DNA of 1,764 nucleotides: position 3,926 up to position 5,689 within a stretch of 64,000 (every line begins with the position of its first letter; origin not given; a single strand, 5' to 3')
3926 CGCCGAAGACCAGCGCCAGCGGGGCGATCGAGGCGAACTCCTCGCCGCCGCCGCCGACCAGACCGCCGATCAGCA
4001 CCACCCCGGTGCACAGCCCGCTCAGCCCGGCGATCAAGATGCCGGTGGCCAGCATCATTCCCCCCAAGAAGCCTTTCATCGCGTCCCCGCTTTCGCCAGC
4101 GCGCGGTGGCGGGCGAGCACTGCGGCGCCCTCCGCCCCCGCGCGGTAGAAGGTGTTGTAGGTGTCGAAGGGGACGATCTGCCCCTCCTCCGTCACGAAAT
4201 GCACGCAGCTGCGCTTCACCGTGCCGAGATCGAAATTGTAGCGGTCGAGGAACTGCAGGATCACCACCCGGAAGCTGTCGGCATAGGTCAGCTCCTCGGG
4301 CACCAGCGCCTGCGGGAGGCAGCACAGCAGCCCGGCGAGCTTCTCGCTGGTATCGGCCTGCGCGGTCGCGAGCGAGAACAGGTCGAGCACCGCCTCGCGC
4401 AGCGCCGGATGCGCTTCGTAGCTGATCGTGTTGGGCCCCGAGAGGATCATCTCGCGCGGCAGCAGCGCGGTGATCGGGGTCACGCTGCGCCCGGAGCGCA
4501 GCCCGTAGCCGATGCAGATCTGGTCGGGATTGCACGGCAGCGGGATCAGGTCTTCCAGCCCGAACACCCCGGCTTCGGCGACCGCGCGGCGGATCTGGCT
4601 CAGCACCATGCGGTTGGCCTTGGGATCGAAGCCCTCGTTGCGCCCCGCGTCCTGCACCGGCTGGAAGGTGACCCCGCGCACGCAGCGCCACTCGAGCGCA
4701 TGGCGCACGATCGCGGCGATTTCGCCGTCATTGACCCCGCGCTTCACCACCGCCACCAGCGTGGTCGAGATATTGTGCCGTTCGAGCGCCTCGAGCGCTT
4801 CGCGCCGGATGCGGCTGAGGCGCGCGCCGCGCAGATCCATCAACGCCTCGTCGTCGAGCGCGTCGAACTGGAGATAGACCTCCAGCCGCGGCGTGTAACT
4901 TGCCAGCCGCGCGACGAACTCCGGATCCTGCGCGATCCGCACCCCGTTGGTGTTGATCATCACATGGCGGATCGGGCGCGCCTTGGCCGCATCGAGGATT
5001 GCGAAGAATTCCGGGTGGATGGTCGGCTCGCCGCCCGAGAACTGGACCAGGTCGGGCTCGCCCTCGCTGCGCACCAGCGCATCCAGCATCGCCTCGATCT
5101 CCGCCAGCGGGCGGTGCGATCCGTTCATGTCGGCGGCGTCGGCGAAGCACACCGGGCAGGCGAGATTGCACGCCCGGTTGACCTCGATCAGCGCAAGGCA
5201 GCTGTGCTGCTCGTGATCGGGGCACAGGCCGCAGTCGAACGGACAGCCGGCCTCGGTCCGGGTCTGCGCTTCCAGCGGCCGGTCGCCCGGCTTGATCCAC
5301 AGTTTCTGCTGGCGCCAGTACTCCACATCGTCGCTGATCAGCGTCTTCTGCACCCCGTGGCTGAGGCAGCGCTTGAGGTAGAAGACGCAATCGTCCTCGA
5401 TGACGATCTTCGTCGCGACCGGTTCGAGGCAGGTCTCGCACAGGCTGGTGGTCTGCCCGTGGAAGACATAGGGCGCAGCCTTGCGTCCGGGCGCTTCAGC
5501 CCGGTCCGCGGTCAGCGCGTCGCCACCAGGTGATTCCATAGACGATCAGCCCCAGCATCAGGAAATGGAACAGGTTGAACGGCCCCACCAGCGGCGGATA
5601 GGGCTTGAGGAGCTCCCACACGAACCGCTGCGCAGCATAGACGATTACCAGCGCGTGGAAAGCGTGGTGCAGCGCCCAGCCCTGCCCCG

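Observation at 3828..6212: Operon of an Lgt paralogue, a multi-cluster radical SAM protein (COG1964, Tes/GDGT-MAS-like layout) and a Gly-rich 2-TM miniprotein: candidate uncharacterised lipid-modifying system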

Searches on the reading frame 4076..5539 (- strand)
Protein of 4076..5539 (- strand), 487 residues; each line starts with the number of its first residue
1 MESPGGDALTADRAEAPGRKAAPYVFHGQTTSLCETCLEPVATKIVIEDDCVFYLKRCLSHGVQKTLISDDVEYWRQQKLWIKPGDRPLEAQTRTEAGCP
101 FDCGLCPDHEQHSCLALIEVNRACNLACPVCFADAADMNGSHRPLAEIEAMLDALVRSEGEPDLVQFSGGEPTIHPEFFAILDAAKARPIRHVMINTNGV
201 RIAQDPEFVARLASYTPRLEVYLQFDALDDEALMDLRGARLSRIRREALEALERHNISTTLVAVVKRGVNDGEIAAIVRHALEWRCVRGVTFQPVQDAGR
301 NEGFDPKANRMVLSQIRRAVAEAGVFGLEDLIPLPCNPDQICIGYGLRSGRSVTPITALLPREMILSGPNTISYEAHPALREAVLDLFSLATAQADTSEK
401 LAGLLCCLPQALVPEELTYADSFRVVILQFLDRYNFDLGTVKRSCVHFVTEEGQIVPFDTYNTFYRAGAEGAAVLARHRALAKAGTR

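Call 3: search_protein_families(library=pfam, proteins=[window:4076-5539:-], max_evalue=0.01)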
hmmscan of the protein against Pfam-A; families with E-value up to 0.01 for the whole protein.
window:4076-5539:- (487 aa): 3 families
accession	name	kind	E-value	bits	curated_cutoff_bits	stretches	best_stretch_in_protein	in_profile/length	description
PF04055.27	Radical_SAM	-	2.5e-23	83.5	29.5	1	119-280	2-165/166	Radical SAM superfamily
PF23545.1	Zn_ribbon_HMPTM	-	4.6e-14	52.1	27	1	26-69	1-44/45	HMPTM N-terminal zinc ribbon domain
PF13353.11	Fer4_12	-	0.0012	19.6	22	1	123-204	14-96/137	4Fe-4S single cluster domain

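Call 4: search_protein_families(library=ncbifam, proteins=[window:4076-5539:-], max_evalue=0.01)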
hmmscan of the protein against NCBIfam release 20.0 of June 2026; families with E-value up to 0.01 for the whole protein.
window:4076-5539:- (487 aa): 42 families (the best 25 are shown)
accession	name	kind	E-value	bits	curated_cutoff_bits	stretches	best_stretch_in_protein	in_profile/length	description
NF045646.2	rSAM_Se_TrsS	equivalog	3.3e-88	296.2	490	1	29-464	2-432/441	radical SAM (seleno)protein TrsS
NF045702.1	rSAM_GDGT_ether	equivalog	8.5e-75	252.2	450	2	29-322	1-295/486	tetraether lipid synthase Tes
NF045703.1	rSAM_Tes_intein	exception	2.5e-34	118.3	1700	3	162-336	644-816/1040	tetraether lipid synthase Tes, intein-containing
TIGR02666.1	moaA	equivalog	1.3e-13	50.6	284.05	1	119-316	15-216/336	GTP 3',8-cyclase MoaA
TIGR03962.1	mycofact_rSAM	equivalog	1e-12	47.9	265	1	114-271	13-163/339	mycofactocin radical SAM maturase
TIGR04317.1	W_rSAM_matur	equivalog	3.6e-12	46.1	380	1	117-254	7-138/349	tungsten cofactor oxidoreductase radical SAM maturase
NF038283.1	viperin_w_prok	equivalog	5.5e-11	42.1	180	1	121-216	9-107/281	viperin family antiviral radical SAM protein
TIGR02668.1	moaA_archaeal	equivalog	7.8e-10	38.2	325.25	1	118-283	14-175/303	GTP 3',8-cyclase MoaA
NF001199.0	PRK00164.2-1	equivalog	9.2e-10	38.1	231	1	118-284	16-178/308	GTP 3',8-cyclase MoaA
TIGR02495.1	NrdG2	equivalog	8.4e-09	35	131.15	1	120-280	22-178/193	anaerobic ribonucleoside-triphosphate reductase activating protein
TIGR04054.1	rSAM_NirJ1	equivalog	1.2e-08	34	650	1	116-205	38-125/387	putative heme d1 biosynthesis radical SAM protein NirJ1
TIGR04321.1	spiroSPASM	subfamily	2.4e-08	33.1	250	1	118-279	235-403/510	spiro-SPASM protein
TIGR04055.1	rSAM_NirJ2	equivalog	4e-08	33.2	500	1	122-283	8-163/326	putative heme d1 biosynthesis radical SAM protein NirJ2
TIGR04251.1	SCM_rSAM_ScmF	equivalog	8.4e-08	32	400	1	122-303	12-190/353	SynChlorMet cassette radical SAM/SPASM protein ScmF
TIGR04051.1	rSAM_NirJ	equivalog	1.5e-07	30.8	515.45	1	120-205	8-91/354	heme d1 biosynthesis radical SAM protein NirJ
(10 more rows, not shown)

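Call 5: search_solved_structures(query=window:4076-5539:-, max_evalue=0.001, show_alignments=1)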
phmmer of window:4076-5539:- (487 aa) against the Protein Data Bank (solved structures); distinct sequences matched with E-value up to 0.001: 2.
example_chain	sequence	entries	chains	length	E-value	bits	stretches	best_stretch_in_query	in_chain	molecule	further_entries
7tol_A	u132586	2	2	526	1e-57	199.6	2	28-336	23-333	glycerol dibiphytanyl glycerol tetraether - macrocyclic archaeol synthase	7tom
7wzv_A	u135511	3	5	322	0.00016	24.1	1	119-204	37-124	4Fe-4S cluster-binding domain-containing protein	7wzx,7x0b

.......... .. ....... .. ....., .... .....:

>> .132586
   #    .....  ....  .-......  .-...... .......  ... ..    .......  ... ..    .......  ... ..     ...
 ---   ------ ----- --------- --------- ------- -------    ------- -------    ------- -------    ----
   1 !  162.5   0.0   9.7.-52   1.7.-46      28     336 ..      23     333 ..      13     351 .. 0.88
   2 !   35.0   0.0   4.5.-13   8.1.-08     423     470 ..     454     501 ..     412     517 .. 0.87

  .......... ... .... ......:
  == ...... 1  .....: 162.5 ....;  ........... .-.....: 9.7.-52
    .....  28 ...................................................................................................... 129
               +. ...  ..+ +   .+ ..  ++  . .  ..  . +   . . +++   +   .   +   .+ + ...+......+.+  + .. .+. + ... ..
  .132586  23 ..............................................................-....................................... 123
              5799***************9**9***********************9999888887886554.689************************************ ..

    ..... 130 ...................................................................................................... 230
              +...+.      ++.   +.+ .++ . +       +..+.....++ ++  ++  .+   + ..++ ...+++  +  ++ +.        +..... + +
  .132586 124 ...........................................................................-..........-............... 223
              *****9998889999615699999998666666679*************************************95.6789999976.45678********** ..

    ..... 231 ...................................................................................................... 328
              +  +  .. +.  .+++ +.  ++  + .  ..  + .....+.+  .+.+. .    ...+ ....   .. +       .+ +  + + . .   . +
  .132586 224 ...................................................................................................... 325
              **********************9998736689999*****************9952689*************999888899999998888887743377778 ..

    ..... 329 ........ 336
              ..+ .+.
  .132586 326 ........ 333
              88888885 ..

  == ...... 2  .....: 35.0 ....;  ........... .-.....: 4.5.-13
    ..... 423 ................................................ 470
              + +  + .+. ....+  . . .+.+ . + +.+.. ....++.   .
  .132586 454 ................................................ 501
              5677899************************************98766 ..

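Call 10: find_homologous_proteins(query=window:4076-5539:-, max_evalue=1e-20)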
Query window:4076-5539:- (487 aa): 7989 proteins with E <= 1e-20 among 8000 candidates; the best 120 are listed.
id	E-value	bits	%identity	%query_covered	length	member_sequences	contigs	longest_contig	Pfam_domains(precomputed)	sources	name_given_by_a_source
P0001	0.0e+0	1116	100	100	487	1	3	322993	PF23545.2,PF04055.28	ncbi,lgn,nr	ncbi:MAG: radical SAM protein [Novosphingobium sp.]|nr:radical SAM protein [Novosphingobium sp.] MBO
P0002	0.0e+0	1039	92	100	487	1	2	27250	PF23545.2,PF04055.28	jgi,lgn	-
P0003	1.1e-284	963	86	100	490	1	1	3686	PF23545.2,PF04055.28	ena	-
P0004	2.2e-282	955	86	99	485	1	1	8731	PF23545.2,PF04055.28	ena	-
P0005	1.4e-281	953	84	100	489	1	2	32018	PF23545.2,PF04055.28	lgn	-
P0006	4.4e-281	951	85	98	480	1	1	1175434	PF23545.2,PF04055.28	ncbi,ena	-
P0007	6.3e-279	944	83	100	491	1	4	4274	PF23545.2,PF04055.28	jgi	jgi:uncharacterized radical SAM superfamily Fe-S cluster-containing enzyme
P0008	2.1e-278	942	83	100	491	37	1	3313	PF23545.2,PF04055.28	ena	-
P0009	2.1e-278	942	84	100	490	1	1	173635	PF23545.2,PF04055.28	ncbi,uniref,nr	ncbi:radical SAM protein [Novosphingobium album (ex Liu et al. 2023)]|uniref:Radical SAM protein n=1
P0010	3.3e-277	938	83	97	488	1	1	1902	PF23545.2,PF04055.28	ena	-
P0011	1.9e-276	936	82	100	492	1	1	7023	PF23545.2,PF04055.28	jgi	-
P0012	4.9e-276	934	82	99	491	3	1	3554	PF23545.2,PF04055.28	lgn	-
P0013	1.9e-275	932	83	98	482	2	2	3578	PF23545.2,PF04055.28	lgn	-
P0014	2.0e-275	932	83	97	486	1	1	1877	PF23545.2,PF04055.28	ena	-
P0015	2.1e-275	932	81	99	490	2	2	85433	PF23545.2,PF04055.28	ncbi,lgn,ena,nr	ncbi:MAG: radical SAM protein [Novosphingobium sp.]|nr:radical SAM protein [Novosphingobium sp.] MCP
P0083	1.6e-267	906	80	98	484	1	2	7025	PF23545.2,PF04055.28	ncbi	ncbi:MAG TPA: radical SAM protein [Dokdonella sp.]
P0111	2.0e-265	899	81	96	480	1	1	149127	PF23545.2,PF04055.28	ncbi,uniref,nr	ncbi:radical SAM protein [Sphingomonas pituitosa]|uniref:radical SAM protein n=1 Tax=Sphingomonas pi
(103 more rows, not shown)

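Call 18: find_encoding_contigs(protein=P0111, flank=8000, max_places=2)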
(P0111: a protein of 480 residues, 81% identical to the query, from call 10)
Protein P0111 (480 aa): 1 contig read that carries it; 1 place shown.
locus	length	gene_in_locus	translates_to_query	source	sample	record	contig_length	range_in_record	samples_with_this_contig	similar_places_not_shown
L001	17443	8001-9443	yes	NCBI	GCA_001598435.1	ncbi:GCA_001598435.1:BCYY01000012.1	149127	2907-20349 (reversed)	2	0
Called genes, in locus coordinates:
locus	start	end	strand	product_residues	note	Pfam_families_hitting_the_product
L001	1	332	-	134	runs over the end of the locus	PF04379:DUF525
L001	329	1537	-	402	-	PF01053:Cys_Met_Meta_PP, PF00155:Aminotran_1_2, PF00266:Aminotran_5 (weak)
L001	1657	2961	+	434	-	PF02366:PMT, PF16192:PMT_4TMC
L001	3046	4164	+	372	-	PF00724:Oxidored_FMN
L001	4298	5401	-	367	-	PF00535:Glycos_transf_2, PF04138:GtrA_DPMS_TM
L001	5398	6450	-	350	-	PF00180:Iso_dh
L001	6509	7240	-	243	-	PF11967:RecO_N, PF02565:RecO_C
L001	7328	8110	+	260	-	PF01790:LGT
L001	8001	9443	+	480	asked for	PF23545:Zn_ribbon_HMPTM, PF04055:Radical_SAM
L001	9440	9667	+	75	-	-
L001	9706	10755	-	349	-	PF08240:ADH_N, PF00107:ADH_zinc_N, PF13602:ADH_zinc_N_2 (weak)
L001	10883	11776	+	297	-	PF00126:HTH_1, PF03466:LysR_substrate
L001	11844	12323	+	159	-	PF00190:Cupin_1 (weak), PF07883:Cupin_2 (weak)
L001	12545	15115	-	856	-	PF08446:PAS_2, PF01590:GAF, PF00360:PHY, PF07536:HWE_HK, PF00072:Response_reg (weak)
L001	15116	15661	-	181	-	-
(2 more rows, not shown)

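Call 19: find_encoding_contigs(protein=P0083, flank=8000, max_places=2)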
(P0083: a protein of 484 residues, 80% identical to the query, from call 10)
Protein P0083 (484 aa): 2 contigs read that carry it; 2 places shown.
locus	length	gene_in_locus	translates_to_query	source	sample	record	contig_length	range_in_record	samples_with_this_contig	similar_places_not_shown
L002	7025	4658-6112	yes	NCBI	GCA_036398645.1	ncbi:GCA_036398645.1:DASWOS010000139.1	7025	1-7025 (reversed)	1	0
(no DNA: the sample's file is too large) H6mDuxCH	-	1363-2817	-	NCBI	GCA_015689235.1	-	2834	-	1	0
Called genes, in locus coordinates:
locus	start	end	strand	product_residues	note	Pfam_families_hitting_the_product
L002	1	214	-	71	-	PF05697:Trigger_N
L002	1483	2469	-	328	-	-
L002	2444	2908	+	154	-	-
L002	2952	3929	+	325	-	PF00248:Aldo_ket_red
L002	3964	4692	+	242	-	PF01790:LGT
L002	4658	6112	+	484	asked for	PF23545:Zn_ribbon_HMPTM, PF04055:Radical_SAM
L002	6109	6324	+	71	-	-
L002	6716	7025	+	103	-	PF13560:HTH_31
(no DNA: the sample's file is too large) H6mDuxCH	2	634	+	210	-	?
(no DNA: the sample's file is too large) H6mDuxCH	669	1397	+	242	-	PF01790:LGT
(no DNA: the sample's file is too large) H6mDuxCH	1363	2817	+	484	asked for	PF23545:Zn_ribbon_HMPTM, PF04055:Radical_SAM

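Call 20: search_protein_representatives(protein=window:4076-5539:-)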
Query: 487 residues. Proteins with E-value up to 0.001 (for the whole library): 5472; up to 1e-10: 2175; up to 1e-30: 619. The best 150 are listed.
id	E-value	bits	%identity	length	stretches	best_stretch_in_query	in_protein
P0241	2.7e-185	633.5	80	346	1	7-342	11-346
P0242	1.2e-156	539.0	51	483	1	20-472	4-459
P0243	2.6e-136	472.0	48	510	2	19-402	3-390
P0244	4.7e-126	438.1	47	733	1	4-471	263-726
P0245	1.4e-119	416.7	61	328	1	155-469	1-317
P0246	5.8e-113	395.0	46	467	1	26-463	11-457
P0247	6.8e-112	391.4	63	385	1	16-308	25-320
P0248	2.5e-111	389.6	48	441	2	20-360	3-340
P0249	6.7e-110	384.9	58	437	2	23-231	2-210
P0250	2.9e-105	369.6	50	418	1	113-469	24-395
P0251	5.1e-105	368.8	80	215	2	180-313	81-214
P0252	1.5e-104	367.2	58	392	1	16-292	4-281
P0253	1.4e-99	350.8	67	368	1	77-311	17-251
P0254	1.7e-96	340.7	39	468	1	23-471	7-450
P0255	3.2e-95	336.4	59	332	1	63-320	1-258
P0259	1.2e-89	318.0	38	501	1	19-480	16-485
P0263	7.2e-86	305.6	40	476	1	29-468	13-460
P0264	1.6e-84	301.2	36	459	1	23-464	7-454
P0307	3.6e-67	243.9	39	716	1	19-358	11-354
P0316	3.9e-65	237.3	36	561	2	28-473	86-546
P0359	2.1e-57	211.7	37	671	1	28-468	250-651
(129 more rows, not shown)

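Call 21: search_protein_families(library=pfam, proteins=[P0244, P0359, P0307, P0316, P0242, P0243, P0246, P0254, P0259], max_evalue=0.001)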
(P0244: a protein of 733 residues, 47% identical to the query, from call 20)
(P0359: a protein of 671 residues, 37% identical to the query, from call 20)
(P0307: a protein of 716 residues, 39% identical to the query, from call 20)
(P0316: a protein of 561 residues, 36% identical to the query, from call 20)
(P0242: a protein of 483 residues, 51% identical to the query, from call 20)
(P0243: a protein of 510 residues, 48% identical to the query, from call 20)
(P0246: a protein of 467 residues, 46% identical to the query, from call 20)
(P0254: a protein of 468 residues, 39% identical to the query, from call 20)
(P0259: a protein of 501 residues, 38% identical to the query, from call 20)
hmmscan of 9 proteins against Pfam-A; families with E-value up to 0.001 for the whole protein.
P0244 (733 aa): 3 families
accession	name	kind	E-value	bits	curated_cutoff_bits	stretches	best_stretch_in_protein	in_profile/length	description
PF01790.23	LGT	-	1.6e-22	80.4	24.9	1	4-236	1-232/240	Prolipoprotein diacylglyceryl transferase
PF04055.27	Radical_SAM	-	2.3e-22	80.4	29.5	1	376-537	2-166/166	Radical SAM superfamily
PF23545.1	Zn_ribbon_HMPTM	-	9.2e-16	57.6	27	1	284-326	2-44/45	HMPTM N-terminal zinc ribbon domain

P0359 (671 aa): 3 families
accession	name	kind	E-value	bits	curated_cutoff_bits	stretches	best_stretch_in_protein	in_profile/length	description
PF01790.23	LGT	-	2.4e-28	99.5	24.9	1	5-219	14-234/240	Prolipoprotein diacylglyceryl transferase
PF23545.1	Zn_ribbon_HMPTM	-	6.6e-15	54.8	27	1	249-290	2-43/45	HMPTM N-terminal zinc ribbon domain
PF04055.27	Radical_SAM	-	4.7e-13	50.1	29.5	1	329-487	2-164/166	Radical SAM superfamily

P0307 (716 aa): 3 families
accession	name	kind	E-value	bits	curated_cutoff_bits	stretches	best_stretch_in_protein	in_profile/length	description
PF04055.27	Radical_SAM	-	1.1e-18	68.4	29.5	1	113-274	4-165/166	Radical SAM superfamily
PF23545.1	Zn_ribbon_HMPTM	-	2.3e-16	59.5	27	1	18-62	1-45/45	HMPTM N-terminal zinc ribbon domain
PF13353.11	Fer4_12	-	0.00072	20.3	22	0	114-200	13-99/137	4Fe-4S single cluster domain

P0316 (561 aa): 2 families
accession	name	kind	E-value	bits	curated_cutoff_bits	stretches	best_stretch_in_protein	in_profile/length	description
PF23545.1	Zn_ribbon_HMPTM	-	2.2e-20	72.4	27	2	86-127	3-44/45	HMPTM N-terminal zinc ribbon domain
PF04055.27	Radical_SAM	-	8.3e-19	68.8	29.5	1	176-334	1-165/166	Radical SAM superfamily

P0242 (483 aa): 3 families
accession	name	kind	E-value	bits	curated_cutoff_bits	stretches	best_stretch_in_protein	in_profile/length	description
PF04055.27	Radical_SAM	-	1.3e-23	84.4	29.5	1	103-265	1-165/166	Radical SAM superfamily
PF23545.1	Zn_ribbon_HMPTM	-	3.1e-15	55.9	27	1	13-53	4-44/45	HMPTM N-terminal zinc ribbon domain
PF13353.11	Fer4_12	-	0.00037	21.2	22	0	107-225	13-132/137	4Fe-4S single cluster domain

P0243 (510 aa): 2 families
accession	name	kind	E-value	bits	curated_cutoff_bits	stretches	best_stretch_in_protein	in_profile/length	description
PF04055.27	Radical_SAM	-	9.3e-27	94.7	29.5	1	106-267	2-165/166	Radical SAM superfamily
PF23545.1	Zn_ribbon_HMPTM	-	8.8e-15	54.4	27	1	10-55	1-44/45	HMPTM N-terminal zinc ribbon domain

P0246 (467 aa): 3 families
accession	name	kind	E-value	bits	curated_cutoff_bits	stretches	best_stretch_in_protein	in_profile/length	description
PF04055.27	Radical_SAM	-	6.3e-24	85.4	29.5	1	107-269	2-166/166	Radical SAM superfamily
PF23545.1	Zn_ribbon_HMPTM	-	5.8e-09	35.8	27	1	11-57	1-44/45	HMPTM N-terminal zinc ribbon domain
PF13353.11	Fer4_12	-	0.00064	20.5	22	0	109-194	12-98/137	4Fe-4S single cluster domain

P0254 (468 aa): 3 families
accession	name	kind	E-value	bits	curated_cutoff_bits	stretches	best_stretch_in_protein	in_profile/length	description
PF04055.27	Radical_SAM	-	5.3e-24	85.7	29.5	1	102-261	1-166/166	Radical SAM superfamily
PF23545.1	Zn_ribbon_HMPTM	-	7.6e-18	64.2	27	1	10-54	1-45/45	HMPTM N-terminal zinc ribbon domain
PF13353.11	Fer4_12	-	9.4e-05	23.2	22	1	106-220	13-132/137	4Fe-4S single cluster domain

P0259 (501 aa): 2 families
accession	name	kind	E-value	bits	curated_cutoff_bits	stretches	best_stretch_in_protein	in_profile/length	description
PF04055.27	Radical_SAM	-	1.1e-19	71.6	29.5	1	117-276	3-165/166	Radical SAM superfamily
PF23545.1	Zn_ribbon_HMPTM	-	1.5e-17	63.3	27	1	23-65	1-43/45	HMPTM N-terminal zinc ribbon domain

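Call 24: find_encoding_contigs(protein=P0242, flank=6000, max_places=2)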
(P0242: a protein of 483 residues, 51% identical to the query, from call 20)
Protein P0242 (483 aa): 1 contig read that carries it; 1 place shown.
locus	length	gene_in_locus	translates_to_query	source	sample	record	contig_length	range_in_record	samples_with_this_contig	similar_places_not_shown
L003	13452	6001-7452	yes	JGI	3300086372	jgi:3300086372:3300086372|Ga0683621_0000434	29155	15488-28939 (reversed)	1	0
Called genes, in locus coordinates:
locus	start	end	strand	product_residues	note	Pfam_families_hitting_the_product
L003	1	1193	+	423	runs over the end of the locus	PF02812:ELFV_dehydrog_N, PF00208:ELFV_dehydrog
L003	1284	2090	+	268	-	PF00596:Aldolase_II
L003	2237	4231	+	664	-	-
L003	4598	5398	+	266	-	PF01790:LGT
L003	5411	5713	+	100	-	-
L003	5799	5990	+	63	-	-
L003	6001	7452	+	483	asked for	PF23545:Zn_ribbon_HMPTM, PF04055:Radical_SAM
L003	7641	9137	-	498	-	PF00749:tRNA-synt_1c, PF19269:Anticodon_2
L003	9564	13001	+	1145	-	PF13492:GAF_3, PF01590:GAF, PF13185:GAF_2, PF13492:GAF_3, PF01590:GAF, PF13185:GAF_2, PF00990:GGDEF, PF01966:HD, +2 more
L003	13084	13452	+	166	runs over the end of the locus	-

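Call 25: find_encoding_contigs(protein=P0244, flank=6000, max_places=2)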
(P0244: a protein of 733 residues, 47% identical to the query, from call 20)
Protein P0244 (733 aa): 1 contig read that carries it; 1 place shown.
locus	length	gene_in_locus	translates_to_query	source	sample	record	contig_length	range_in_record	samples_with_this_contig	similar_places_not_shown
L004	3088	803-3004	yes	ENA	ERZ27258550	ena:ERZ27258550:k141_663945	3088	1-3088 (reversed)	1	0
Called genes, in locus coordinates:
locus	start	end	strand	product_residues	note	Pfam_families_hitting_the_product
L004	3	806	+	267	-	?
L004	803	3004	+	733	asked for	PF01790:LGT, PF23545:Zn_ribbon_HMPTM, PF04055:Radical_SAM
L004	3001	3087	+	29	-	?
